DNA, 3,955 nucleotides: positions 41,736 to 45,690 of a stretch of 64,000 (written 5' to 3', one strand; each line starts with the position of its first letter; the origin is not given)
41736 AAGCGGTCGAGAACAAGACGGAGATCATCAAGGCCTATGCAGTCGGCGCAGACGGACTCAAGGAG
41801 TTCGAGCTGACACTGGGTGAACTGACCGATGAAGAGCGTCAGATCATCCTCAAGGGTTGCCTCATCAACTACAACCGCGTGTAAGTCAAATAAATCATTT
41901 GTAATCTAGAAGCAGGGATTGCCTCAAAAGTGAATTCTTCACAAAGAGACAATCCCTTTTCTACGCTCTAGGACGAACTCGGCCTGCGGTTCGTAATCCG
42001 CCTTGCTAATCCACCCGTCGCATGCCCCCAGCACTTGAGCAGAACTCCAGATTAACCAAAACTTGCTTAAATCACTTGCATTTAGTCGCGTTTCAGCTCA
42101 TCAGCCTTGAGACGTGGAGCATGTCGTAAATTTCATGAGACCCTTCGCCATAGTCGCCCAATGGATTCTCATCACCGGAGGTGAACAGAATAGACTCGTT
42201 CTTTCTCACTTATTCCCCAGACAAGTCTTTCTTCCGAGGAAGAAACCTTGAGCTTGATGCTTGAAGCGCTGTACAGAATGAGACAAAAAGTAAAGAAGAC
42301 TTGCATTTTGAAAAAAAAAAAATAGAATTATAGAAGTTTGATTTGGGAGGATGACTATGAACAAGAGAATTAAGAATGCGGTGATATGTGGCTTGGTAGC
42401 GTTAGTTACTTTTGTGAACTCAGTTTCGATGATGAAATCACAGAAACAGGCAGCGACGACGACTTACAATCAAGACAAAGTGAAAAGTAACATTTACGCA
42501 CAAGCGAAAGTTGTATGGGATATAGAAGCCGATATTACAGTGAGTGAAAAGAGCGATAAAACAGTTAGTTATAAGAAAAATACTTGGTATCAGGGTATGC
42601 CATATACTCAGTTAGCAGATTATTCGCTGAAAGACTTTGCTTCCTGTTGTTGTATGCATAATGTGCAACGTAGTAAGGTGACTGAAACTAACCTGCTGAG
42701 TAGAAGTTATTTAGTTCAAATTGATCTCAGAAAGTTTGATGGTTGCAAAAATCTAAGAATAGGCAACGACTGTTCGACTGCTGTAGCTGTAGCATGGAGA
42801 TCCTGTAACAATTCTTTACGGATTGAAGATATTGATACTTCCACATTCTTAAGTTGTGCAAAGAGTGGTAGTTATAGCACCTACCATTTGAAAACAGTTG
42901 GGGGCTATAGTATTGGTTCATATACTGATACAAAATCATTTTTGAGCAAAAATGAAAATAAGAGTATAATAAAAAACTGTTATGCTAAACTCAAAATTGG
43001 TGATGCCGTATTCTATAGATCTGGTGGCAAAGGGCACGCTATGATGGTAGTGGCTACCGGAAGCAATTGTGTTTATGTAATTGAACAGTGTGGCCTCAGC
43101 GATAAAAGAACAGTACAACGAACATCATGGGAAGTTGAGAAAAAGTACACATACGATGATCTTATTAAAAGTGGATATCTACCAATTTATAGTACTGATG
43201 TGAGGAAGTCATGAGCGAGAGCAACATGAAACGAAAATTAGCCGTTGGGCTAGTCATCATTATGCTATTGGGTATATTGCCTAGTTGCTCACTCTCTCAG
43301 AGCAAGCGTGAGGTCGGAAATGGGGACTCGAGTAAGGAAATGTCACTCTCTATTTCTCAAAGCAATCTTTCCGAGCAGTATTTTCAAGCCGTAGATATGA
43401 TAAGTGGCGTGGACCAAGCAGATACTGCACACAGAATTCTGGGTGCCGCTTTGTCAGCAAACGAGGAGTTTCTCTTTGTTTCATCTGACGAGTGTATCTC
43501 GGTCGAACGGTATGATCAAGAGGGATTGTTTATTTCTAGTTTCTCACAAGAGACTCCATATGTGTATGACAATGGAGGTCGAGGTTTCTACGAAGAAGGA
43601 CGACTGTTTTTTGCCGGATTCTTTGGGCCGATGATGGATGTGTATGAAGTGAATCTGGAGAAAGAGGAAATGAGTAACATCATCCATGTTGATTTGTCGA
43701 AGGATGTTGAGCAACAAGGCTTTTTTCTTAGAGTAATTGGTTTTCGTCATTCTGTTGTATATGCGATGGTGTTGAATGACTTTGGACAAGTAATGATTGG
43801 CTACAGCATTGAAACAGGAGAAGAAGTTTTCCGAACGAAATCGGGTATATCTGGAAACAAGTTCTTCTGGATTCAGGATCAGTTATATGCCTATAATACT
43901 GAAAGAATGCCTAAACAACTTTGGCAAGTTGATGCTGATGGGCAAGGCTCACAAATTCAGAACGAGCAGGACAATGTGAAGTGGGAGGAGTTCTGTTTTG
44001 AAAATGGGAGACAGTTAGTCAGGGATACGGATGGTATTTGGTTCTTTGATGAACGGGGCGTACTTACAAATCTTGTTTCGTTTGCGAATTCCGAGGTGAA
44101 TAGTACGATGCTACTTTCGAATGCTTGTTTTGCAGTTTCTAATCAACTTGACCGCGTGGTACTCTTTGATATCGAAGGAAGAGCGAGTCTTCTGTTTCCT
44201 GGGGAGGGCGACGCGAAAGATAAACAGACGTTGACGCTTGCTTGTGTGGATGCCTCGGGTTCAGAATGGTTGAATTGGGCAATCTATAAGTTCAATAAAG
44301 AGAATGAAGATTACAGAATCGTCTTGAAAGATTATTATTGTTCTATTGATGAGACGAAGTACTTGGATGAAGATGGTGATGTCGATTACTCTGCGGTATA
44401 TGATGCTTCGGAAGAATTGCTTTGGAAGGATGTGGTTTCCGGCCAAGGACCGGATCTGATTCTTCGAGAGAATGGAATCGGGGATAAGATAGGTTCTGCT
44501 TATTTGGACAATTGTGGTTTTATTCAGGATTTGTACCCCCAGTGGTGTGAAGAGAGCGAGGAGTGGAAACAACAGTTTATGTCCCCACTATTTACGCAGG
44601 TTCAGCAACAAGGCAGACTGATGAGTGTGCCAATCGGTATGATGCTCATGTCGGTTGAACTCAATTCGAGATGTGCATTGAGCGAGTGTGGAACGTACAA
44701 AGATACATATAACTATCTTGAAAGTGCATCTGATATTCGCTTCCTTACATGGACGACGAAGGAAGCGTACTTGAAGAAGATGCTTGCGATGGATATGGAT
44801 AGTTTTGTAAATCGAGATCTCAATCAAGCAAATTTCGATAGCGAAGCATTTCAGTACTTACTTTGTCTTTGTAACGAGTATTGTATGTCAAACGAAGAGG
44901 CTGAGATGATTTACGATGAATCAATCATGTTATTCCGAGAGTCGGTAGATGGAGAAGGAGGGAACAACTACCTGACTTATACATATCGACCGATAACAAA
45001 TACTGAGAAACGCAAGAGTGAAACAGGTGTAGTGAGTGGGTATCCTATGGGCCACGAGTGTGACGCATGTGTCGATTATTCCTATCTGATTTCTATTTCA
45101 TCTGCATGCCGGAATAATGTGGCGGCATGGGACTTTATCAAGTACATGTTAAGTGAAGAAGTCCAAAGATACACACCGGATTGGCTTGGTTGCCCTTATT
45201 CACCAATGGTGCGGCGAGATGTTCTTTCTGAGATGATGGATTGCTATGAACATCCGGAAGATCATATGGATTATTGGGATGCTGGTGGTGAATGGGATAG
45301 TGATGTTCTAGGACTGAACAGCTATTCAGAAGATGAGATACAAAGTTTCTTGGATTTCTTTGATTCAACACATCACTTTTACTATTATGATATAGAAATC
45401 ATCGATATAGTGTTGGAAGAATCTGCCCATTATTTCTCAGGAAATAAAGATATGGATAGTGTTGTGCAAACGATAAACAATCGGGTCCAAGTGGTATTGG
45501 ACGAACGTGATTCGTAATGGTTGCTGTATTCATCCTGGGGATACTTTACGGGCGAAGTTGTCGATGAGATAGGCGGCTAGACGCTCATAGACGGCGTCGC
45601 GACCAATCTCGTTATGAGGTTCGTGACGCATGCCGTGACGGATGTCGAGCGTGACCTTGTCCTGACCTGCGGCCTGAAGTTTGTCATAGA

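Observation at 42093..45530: Second AT-rich island bounded by an intact alpha/beta-hydrolase gene and a displaced remnant of a hydrolase 3' end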

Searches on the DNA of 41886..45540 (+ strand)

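Call 79: search_dna_similar(query=window:41886-45540:+, collection=plasmids, mode=distant, max_rows=5)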
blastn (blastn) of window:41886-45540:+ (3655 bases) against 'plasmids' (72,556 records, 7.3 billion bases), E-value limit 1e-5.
No match.

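Call 80: search_dna_similar(query=window:41886-45540:+, collection=phages, mode=distant, max_rows=5)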
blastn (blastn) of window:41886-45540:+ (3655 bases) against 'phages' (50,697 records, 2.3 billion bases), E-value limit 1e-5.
No match.

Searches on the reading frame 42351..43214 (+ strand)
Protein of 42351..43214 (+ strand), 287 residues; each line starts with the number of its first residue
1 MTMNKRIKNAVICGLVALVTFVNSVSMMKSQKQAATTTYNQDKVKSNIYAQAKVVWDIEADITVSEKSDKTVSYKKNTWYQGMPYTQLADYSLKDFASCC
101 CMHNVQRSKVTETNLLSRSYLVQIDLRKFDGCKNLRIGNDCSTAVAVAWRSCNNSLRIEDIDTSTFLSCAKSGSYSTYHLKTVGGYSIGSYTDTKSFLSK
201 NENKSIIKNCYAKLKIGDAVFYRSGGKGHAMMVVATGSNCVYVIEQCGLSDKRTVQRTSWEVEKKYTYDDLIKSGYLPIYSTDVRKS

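Call 7: search_protein_families(library=pfam, proteins=[window:42351-43214:+], max_evalue=0.01)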
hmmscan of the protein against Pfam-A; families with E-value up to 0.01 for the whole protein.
window:42351-43214:+ (287 aa): 0 families

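Call 34: search_protein_families(library=ncbifam, proteins=[window:42351-43214:+], max_evalue=0.01)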
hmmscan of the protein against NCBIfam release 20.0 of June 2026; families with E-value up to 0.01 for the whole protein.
window:42351-43214:+ (287 aa): 0 families

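Call 36: search_protein_representatives(protein=window:42351-43214:+)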
Query: 287 residues. Proteins with E-value up to 0.001 (for the whole library): 130; up to 1e-10: 35; up to 1e-30: 4. The best 130 are listed.
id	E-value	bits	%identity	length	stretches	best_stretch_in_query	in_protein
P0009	3.5e-185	630.1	100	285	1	3-287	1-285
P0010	1.5e-42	162.5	41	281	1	24-283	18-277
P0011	4.7e-42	160.9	41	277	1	33-287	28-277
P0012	2.7e-33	132.2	41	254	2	137-283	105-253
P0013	1.6e-27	113.2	32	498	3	41-279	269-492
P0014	2.8e-24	102.6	39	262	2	134-285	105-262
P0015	4.6e-22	95.3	40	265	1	32-280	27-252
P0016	4.7e-22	95.3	35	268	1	30-283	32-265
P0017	8.8e-22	94.4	35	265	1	15-281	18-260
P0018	3.1e-21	92.6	42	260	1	73-284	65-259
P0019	4.4e-19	85.6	37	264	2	134-279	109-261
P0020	3.6e-18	82.6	36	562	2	131-280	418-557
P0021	1.2e-17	80.8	36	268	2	137-280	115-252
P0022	4.5e-17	79.0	33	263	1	6-283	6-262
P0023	5.4e-17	78.7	37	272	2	138-280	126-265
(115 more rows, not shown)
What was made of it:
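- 42351..43214 (+): p287 (more likely starts at 42357, giving 285 aa): a secreted or membrane-anchored protein with a C-terminal NlpC/P60-like cysteine hydrolase domain. 130 cluster representatives at E<=1e-3 (call 36).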

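Call 38: predict_structure(protein=window:42351-43214:+)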
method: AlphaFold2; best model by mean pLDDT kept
length: 287 residues; sequences in the alignment: 1
mean_pLDDT: 32.1   pTM: 0.17
mean pLDDT of the five models: 32.1, 29.0, 27.3, 26.3, 22.8
residues with pLDDT >= 90: 0; 70-90: 7; 50-70: 19; < 50: 261
segments of 3 or more residues with pLDDT < 50: 27-287
pLDDT, mean of each block of 10 residues (from residue 1): 60 70 53 32 26 25 26 26 24 25 23 24 29 31 30 31 33 29 25 28 27 29 31 35 32 27 37 35 27
secondary structure, 60 per line:
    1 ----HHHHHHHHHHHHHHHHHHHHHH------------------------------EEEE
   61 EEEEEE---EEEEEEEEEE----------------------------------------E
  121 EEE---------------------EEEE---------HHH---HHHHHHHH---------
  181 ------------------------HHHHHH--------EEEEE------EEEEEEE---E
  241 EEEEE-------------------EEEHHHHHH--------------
elements in order: H5-26 E57-66 E70-79 E120-123 E145-148 H164-171 H205-210 E219-223 E230-236 E240-245 E265-267 H268-273
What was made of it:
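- Tried and rejected: The single-sequence AlphaFold model of p287 was useless, with pLDDT 32 (call 38).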

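Call 40: search_protein_families(library=pfam, alignment_id=A1, max_evalue=0.1)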
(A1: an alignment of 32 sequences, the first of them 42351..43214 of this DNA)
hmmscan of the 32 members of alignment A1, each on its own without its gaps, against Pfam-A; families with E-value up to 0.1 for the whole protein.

A. member 1, window:42351-43214:+ (287 aa): 1 family
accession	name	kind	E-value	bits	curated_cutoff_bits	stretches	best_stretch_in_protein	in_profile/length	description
PF16138.10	DUF4846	-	0.014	15.3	37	1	190-239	140-183/239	Domain of unknown function (4846)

B. families by the number of members that match (of 32 scanned): 17 families
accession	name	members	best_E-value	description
PF05257.22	CHAP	7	0.00024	CHAP domain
PF12671.13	Amidase_6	4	0.0014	Putative amidase domain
PF00877.26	NLPC_P60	2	0.00082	NlpC/P60 family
PF16378.10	DUF4988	1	0.00072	Domain of unknown function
PF01878.24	EVE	1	0.0017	EVE domain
PF24656.1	CEPT76_peptidase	1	0.0082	CEP76 peptidase-like domain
PF16138.10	DUF4846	1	0.014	Domain of unknown function (4846)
PF23766.1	Matrix_Pneumo_C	1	0.014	Pneumovirus matrix protein C-terminal domain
PF12963.12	DUF3852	1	0.017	Protein of unknown function (DUF3852)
PF17069.10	RSRP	1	0.021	Arginine/Serine-Rich protein 1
PF11586.13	DUF3242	1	0.022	Protein of unknown function (DUF3242)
PF05278.17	PEARLI-4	1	0.022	Arabidopsis phospholipase-like protein (PEARLI 4)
PF14105.11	DUF4278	1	0.032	Domain of unknown function (DUF4278)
PF11694.13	DUF3290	1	0.033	Protein of unknown function (DUF3290)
PF13529.12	Peptidase_C39_2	1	0.045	Peptidase_C39 like family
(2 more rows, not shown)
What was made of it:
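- On NlpC/P60 superfamily (p287): Of 32 relatives, 7 touch CHAP, 4 Amidase_6 and 2 NLPC_P60, with best E-values of 2e-4 to 1.4e-3 (call 40).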

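Call 41: search_solved_structures(query=A1, max_evalue=1)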
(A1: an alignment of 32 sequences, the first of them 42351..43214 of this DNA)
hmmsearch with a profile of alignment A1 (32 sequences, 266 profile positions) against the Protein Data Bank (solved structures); distinct sequences matched with E-value up to 1: 25.
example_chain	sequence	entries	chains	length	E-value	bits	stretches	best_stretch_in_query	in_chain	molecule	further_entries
7lo7_L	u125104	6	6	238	0.013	18.3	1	1-114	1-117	Fab25 Light Chain | Fab36 Light Chain | NabFab LC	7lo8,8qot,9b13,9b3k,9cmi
8dp3_L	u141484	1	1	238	0.021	17.6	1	1-113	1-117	Fab BL3-6 Light Chain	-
9yxv_D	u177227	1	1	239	0.029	17.1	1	1-112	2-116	sfFab18 light chain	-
4iof_D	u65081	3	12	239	0.034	16.9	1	1-113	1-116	Fab-bound IDE, light chain | IDE-bound Fab light chain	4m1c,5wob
9ihc_L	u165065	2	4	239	0.034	16.9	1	1-111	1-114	COP-2 antibody light chain | COP-2 Light chain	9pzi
6ww5_F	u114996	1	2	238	0.039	16.7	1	1-111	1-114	Fab84 Light Chain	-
9yfu_C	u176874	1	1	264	0.062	16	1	1-112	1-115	Fab24 BAK5 light chain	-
9d3e_L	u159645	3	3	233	0.073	15.8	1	11-112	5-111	anti-BRIL Fab Light chain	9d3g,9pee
8hii_L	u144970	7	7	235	0.077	15.7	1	11-112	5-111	anti-BRIL Fab light chain | light chain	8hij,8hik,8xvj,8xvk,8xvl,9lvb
8wrz_L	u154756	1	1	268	0.14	14.9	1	1-113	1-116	scfv30 light chain, scfv30 heavy chain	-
5wuv_L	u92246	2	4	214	0.17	14.6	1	59-112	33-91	light chain | light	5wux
6mwn_D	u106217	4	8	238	0.17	14.5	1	1-112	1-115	Fab HAVx Light Chain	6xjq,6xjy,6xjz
9m0d_Q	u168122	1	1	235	0.25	14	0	20-113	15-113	Fab30 light chain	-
9dn4_B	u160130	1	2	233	0.25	14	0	14-111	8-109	FAB BL3-6S97N LIGHT CHAIN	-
4ky1_L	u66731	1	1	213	0.27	13.9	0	56-114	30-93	IMMUNOGLOBULIN IGG1 FAB, LIGHT CHAIN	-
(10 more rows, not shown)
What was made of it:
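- Tried and rejected: A profile search of PDB sequences gave spurious antibody hits (call 41).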

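Call 46: predict_structure(alignment_id=A2)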
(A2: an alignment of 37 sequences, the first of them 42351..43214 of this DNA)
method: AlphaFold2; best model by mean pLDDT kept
length: 287 residues; sequences in the alignment: 37
mean_pLDDT: 88.4   pTM: 0.82
mean pLDDT of the five models: 88.4, 87.1, 86.8, 86.5, 85.1
residues with pLDDT >= 90: 191; 70-90: 57; 50-70: 28; < 50: 11
segments of 3 or more residues with pLDDT < 50: 106-108, 112-118
pLDDT, mean of each block of 10 residues (from residue 1): 76 87 72 79 97 91 89 91 95 91 55 48 79 88 98 96 98 98 98 98 98 98 97 97 91 74 97 98 89
secondary structure, 60 per line:
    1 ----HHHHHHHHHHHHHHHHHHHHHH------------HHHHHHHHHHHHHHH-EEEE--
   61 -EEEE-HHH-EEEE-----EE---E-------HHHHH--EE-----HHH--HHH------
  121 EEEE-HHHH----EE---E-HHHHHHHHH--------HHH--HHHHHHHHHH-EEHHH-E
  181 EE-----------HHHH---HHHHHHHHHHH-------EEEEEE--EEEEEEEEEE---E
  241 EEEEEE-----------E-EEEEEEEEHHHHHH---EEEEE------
elements in order: H5-26 H39-53 E55-58 E62-65 E71-74 H93-97 E121-124 H126-129 H141-149 H163-172 E180-182 H194-197 H201-211 E219-224 E227-236 E240-246 E260-267 H268-273 E277-281
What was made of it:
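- On NlpC/P60 superfamily (p287): Model pLDDT 88.4 (call 46).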

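Call 49: fold_search(model_id=the predicted structure, library=pdb)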
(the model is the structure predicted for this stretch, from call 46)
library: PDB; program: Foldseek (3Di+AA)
matches with E <= 10: 445; with E <= 0.001: 0
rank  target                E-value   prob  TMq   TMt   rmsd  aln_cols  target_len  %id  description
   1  5d74_A                2.1e-02  0.80  0.19  0.22   7.8       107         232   17  The crystal structure of Ly7917 (released 2016-08-17)
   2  5d74_B                4.5e-02  0.93  0.19  0.22   3.8        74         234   15  The crystal structure of Ly7917 (released 2016-08-17)
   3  5d76_B                4.5e-02  0.72  0.19  0.23   7.6       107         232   16  The crystal structure of Ly7917 with the hydrolyzing product of MDP (released 2016-08-17)
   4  3fb9_A                5.8e-02  0.82  0.19  0.49   5.6        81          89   16  The crystal structure of the protein with unknown function from Streptococcus pneumoniae TIGR4 (released 2008-12-23)
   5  4f88_1                6.2e-02  0.69  0.16  0.11   3.6        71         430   14  X-ray Crystal Structure of PlyC (released 2012-07-25)
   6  8xyf_A                7.5e-02  0.66  0.17  0.19   6.8        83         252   17  Crystal structure of Holo-PlyGRCS, a bacteriophage Endolysin in complex with Cold shock protein C (released 2025-01-01)
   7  5d76_A                1.2e-01  0.75  0.18  0.22   3.9        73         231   16  The crystal structure of Ly7917 with the hydrolyzing product of MDP (released 2016-08-17)
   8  3fb9_B                1.2e-01  0.47  0.15  0.41   6.8        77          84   17  The crystal structure of the protein with unknown function from Streptococcus pneumoniae TIGR4 (released 2008-12-23)
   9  8h1i_A                2.6e-01  0.60  0.18  0.20   3.7        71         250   18  Crystal structure of PlyGRCS, a bacteriophage Endolysin in complex with Cold shock protein C (released 2023-10-18)
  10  3h41                  2.8e-01  0.10  0.21  0.20  16.6       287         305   12  CRYSTAL STRUCTURE OF A NLPC/P60 FAMILY PROTEIN (BCE_2878) FROM BACILLUS CEREUS ATCC 10987 AT 1.79 A RESOLUTION (released 2009-05-05)
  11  5e1l                  4.0e-01  0.25  0.13  0.21   4.7        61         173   18  Structural and functional analysis of the E. coli FtsZ interacting protein, ZapC, reveals insight into molecular propert (released 2015-12-23)
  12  2vob_A                4.6e-01  0.30  0.13  0.06   4.1        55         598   20  TRYPANOTHIONE SYNTHETASE (released 2008-05-06)
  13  7n87_MODEL_1_A        5.2e-01  0.15  0.22  0.37   7.9       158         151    9  Solution NMR structure of peptidase domain from Clostridium thermocellum PCAT1 (released 2021-12-29)
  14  1iwd                  5.2e-01  0.06  0.13  0.16   9.4       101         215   19  Proposed Amino Acid Sequence and the 1.63 Angstrom X-ray Crystal Structure of a Plant Cysteine Protease Ervatamin B: Ins (released 2003-05-06)
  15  4fge_A                6.2e-01  0.15  0.21  0.36   7.8       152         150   12  Structure of the effector protein Tse1 from Pseudomonas aeruginosa (released 2012-06-20)
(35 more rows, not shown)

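Call 51: find_encoding_contigs(protein=P0010, flank=8000, max_places=4)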
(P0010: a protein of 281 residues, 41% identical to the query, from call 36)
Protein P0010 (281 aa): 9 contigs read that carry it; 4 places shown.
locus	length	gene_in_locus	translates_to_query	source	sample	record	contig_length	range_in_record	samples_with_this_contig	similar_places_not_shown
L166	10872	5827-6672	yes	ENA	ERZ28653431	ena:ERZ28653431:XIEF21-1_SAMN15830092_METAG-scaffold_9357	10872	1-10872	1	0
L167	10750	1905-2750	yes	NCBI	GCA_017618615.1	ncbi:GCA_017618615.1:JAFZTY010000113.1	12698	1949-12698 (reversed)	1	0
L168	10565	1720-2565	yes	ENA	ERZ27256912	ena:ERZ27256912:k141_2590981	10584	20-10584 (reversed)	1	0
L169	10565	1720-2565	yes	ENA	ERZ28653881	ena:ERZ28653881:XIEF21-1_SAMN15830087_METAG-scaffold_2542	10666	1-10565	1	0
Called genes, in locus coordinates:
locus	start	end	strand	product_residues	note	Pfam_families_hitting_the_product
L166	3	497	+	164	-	?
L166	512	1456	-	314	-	-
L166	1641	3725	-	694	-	PF13416:SBP_bac_8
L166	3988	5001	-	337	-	-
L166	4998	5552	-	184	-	PF07638:Sigma70_ECF (weak), PF04542:Sigma70_r2, PF08281:Sigma70_r4_2, PF04545:Sigma70_r4 (weak)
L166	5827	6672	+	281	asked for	-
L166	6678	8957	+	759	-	-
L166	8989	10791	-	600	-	PF01501:Glyco_transf_8, PF01553:Acyltransferase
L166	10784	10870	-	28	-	?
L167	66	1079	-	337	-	-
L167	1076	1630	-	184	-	PF07638:Sigma70_ECF (weak), PF04542:Sigma70_r2, PF08281:Sigma70_r4_2, PF04545:Sigma70_r4 (weak)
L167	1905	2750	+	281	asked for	-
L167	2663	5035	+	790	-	-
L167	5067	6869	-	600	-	PF01501:Glyco_transf_8, PF01553:Acyltransferase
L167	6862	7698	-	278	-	PF01501:Glyco_transf_8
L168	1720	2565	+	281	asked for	-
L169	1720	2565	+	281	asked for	-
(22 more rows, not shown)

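Call 52: find_encoding_contigs(protein=P0011, flank=8000, max_places=4)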
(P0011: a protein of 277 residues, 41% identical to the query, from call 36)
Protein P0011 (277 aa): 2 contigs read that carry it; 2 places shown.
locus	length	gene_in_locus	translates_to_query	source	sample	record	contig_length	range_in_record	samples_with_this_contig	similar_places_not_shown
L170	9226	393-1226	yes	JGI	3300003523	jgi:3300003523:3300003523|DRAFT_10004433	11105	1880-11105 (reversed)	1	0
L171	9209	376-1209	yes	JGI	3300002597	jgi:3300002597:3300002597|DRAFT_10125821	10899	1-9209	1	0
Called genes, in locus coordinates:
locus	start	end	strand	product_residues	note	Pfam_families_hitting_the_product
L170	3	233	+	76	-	?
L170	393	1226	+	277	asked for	-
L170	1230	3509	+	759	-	-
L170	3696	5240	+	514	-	PF23952:LRR_EndoS (faint), PF12799:LRR_4 (faint), PF21910:GH85_C (faint)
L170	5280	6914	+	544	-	PF23952:LRR_EndoS (faint), PF12799:LRR_4 (weak), PF21910:GH85_C (faint)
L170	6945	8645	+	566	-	PF19789:DUF6273 (weak), PF21910:GH85_C (faint)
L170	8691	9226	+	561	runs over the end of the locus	PF21910:GH85_C (faint)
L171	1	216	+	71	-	?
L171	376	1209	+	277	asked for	-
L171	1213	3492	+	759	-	-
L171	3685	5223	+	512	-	PF23952:LRR_EndoS (faint), PF12799:LRR_4 (faint), PF21910:GH85_C (faint)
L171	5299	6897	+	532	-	PF23952:LRR_EndoS (faint), PF12799:LRR_4 (weak), PF21910:GH85_C (faint)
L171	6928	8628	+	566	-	PF19789:DUF6273 (weak), PF21910:GH85_C (faint)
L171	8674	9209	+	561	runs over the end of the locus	PF21910:GH85_C (faint)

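Call 78: search_protein_families(library=phrogs, proteins=[window:42351-43214:+], max_evalue=0.01)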
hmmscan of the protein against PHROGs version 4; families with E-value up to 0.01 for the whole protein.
window:42351-43214:+ (287 aa): 0 families
